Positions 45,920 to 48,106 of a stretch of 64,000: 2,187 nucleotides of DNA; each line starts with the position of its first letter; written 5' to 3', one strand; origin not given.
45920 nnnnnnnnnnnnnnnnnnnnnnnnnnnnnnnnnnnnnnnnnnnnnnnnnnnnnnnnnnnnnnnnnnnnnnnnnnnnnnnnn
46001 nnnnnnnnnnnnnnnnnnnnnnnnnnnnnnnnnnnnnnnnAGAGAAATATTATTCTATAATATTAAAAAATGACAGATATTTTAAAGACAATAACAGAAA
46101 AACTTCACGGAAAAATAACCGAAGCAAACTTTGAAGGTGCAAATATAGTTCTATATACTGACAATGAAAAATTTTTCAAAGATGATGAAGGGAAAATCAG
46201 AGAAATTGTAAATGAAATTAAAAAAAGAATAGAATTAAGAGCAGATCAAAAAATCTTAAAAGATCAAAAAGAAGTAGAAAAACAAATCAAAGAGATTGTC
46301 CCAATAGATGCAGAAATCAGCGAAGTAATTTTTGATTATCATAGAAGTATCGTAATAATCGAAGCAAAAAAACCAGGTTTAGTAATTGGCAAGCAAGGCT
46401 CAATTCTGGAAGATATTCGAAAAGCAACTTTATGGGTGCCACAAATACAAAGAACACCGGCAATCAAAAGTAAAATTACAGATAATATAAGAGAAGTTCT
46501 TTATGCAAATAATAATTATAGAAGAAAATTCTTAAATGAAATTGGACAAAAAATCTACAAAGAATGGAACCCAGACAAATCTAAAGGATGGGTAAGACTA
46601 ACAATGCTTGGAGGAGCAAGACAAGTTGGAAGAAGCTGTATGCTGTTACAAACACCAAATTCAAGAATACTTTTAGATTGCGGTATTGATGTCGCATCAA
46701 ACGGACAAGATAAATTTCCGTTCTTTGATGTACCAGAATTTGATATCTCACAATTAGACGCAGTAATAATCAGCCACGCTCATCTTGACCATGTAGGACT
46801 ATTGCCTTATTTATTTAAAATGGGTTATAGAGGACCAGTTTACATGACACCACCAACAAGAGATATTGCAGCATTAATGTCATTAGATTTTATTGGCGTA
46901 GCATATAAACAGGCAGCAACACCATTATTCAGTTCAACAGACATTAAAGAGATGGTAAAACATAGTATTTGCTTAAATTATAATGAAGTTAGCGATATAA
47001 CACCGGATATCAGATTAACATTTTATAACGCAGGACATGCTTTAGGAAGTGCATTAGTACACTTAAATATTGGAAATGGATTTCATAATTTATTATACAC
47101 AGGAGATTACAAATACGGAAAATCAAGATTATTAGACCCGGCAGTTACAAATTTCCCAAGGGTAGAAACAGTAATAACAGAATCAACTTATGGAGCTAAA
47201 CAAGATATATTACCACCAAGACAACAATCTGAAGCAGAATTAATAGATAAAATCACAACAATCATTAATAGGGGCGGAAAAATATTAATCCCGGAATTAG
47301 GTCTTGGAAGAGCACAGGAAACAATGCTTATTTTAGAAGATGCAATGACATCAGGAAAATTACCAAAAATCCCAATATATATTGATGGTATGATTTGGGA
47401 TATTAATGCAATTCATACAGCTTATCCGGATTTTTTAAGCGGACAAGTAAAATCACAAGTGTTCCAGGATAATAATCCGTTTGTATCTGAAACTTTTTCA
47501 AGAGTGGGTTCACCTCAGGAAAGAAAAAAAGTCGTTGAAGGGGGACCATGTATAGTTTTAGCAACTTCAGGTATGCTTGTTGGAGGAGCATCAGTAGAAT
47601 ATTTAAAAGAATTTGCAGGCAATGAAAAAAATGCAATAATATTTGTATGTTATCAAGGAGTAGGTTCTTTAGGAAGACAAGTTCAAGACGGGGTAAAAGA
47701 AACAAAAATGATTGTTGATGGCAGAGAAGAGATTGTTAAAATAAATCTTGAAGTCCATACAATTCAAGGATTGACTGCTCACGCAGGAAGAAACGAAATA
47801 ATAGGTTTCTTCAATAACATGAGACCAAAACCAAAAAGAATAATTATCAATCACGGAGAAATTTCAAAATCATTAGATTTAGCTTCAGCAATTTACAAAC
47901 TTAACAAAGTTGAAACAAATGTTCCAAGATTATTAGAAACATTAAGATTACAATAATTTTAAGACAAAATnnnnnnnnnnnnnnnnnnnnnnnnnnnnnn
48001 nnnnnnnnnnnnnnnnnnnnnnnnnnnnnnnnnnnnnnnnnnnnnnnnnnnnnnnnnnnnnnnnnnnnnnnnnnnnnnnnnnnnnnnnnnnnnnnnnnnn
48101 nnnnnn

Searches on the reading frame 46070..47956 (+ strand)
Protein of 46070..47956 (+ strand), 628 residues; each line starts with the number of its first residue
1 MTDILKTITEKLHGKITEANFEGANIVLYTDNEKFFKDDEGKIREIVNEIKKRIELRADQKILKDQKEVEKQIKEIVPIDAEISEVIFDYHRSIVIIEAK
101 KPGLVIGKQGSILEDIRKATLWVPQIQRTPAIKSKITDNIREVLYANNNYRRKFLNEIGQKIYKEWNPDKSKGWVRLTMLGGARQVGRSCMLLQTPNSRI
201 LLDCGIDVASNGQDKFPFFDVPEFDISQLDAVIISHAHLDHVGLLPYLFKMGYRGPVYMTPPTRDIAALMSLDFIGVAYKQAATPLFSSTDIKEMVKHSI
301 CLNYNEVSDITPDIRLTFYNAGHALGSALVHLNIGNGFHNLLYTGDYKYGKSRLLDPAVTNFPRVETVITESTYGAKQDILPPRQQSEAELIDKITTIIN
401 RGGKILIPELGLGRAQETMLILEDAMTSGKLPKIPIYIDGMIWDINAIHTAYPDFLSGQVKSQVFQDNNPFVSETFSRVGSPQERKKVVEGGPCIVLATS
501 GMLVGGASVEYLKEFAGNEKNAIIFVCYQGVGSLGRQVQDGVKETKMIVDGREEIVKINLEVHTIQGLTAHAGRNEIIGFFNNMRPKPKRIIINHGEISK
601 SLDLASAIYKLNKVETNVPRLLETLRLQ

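Call 10: search_protein_families(library=pfam, proteins=[window:46070-47956:+], max_evalue=0.00001)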
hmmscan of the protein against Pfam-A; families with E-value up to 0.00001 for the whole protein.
window:46070-47956:+ (628 aa): 6 families
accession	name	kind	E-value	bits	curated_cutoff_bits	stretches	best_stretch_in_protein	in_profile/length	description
PF10996.14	Beta-Casp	-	7.9e-28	97.8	27.7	1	415-537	1-119/120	Beta-Casp domain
PF16661.11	Lactamase_B_6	-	2e-16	60.4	27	1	192-358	1-173/193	Metallo-beta-lactamase superfamily domain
PF17214.9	KH_TffA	-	2.1e-15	56.9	22.6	1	3-63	6-68/68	Transcription termination factor FttA, KH domain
PF07521.17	RMMBL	-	3.2e-13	49.9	21.6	1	556-619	2-63/63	Zn-dependent metallo-hydrolase RNA specificity domain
PF00753.33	Lactamase_B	-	2.4e-12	47.6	22.7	1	186-358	4-161/196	Metallo-beta-lactamase superfamily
PF12706.13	Lactamase_B_2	-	2.2e-09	37.7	27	1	199-353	2-149/200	Beta-lactamase superfamily domain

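Call 85: search_protein_families(library=ncbifam, proteins=[window:46070-47956:+], max_evalue=1e-10)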
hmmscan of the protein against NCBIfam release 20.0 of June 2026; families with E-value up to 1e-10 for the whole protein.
window:46070-47956:+ (628 aa): 2 families
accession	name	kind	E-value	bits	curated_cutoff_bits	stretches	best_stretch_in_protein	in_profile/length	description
TIGR03675.1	arCOG00543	equivalog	9.6e-253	840.1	580.2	1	3-627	3-630/631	beta-CASP ribonuclease aCPSF1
NF045584.1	cas14_MBL_CASP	equivalog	8.2e-93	311.8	800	1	175-620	1-433/612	type VII CRISPR-associated protein Cas14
